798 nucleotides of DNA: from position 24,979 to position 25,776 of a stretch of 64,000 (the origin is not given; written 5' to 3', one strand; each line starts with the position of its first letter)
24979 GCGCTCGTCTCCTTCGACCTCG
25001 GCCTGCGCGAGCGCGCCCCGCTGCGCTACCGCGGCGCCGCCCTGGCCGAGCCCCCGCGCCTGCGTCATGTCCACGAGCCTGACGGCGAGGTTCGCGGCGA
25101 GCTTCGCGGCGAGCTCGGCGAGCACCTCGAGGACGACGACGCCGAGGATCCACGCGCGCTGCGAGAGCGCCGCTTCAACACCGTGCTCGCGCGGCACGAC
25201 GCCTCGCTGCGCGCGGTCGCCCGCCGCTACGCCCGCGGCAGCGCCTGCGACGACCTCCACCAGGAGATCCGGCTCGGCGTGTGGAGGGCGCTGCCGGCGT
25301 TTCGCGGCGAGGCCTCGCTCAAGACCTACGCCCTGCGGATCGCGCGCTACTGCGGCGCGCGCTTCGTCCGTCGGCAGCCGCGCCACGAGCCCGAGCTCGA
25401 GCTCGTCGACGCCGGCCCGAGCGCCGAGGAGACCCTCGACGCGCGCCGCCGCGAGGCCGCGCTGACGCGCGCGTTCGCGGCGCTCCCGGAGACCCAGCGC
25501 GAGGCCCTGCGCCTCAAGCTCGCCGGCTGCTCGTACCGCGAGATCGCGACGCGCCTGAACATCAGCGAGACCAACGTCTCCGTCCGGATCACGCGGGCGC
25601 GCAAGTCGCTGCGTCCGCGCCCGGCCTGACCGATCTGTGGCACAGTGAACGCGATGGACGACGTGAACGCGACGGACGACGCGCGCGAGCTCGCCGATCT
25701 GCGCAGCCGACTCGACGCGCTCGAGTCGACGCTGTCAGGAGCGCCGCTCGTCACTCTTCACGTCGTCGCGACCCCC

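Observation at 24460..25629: ECF sigma factor with ~200-aa N-terminal transmembrane extension and no possible internal start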

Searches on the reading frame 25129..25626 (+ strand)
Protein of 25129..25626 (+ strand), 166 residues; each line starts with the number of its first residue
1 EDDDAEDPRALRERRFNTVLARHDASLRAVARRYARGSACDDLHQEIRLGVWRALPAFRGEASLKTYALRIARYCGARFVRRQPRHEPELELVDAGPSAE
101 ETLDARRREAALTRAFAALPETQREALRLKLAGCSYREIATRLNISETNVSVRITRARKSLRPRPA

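Call 14: find_homologous_proteins(query=window:25129-25626:+, max_evalue=1e-10)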
Query window:25129-25626:+ (166 aa): 27 proteins with E <= 1e-10 among 613 candidates.
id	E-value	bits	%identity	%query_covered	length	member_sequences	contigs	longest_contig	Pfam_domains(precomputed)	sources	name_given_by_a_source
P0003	4.2e-24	103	45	92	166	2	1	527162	PF04545.23,PF04542.21,PF08281.19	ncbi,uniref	ncbi:RNA polymerase sigma factor [Microbulbifer sp. TYP-18]|uniref:RNA polymerase sigma factor n=1 T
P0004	4.3e-24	103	42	93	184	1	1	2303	PF04545.23,PF04542.21,PF08281.19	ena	-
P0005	1.9e-23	101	45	93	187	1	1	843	PF07638.18,PF04545.23,PF04542.21,PF08281.19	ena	-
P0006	1.8e-18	85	40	84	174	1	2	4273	PF04542.21,PF08281.19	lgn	-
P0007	3.0e-18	84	43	91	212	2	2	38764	PF04542.21,PF08281.19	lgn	-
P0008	3.3e-17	81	41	90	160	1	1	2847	PF04542.21,PF08281.19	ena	-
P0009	8.7e-17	79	37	90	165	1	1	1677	PF04542.21,PF08281.19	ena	-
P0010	1.2e-15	76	38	89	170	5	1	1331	PF04542.21,PF08281.19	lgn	-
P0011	1.3e-15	76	40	92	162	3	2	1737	PF04542.21,PF08281.19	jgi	-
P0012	1.3e-15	76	37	92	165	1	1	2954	PF04542.21,PF08281.19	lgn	-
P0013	2.6e-14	71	36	90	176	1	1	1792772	PF04542.21,PF08281.19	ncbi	-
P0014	5.4e-14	70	35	90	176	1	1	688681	PF04542.21,PF08281.19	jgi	jgi:RNA polymerase sigma-70 factor, ECF subfamily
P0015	7.6e-14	70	36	94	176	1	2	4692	PF04542.21,PF08281.19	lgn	-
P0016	9.1e-14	70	35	90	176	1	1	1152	PF04542.21,PF08281.19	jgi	jgi:RNA polymerase sigma factor (sigma-70 family)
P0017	9.3e-14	70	36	90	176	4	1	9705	PF04542.21,PF08281.19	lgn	-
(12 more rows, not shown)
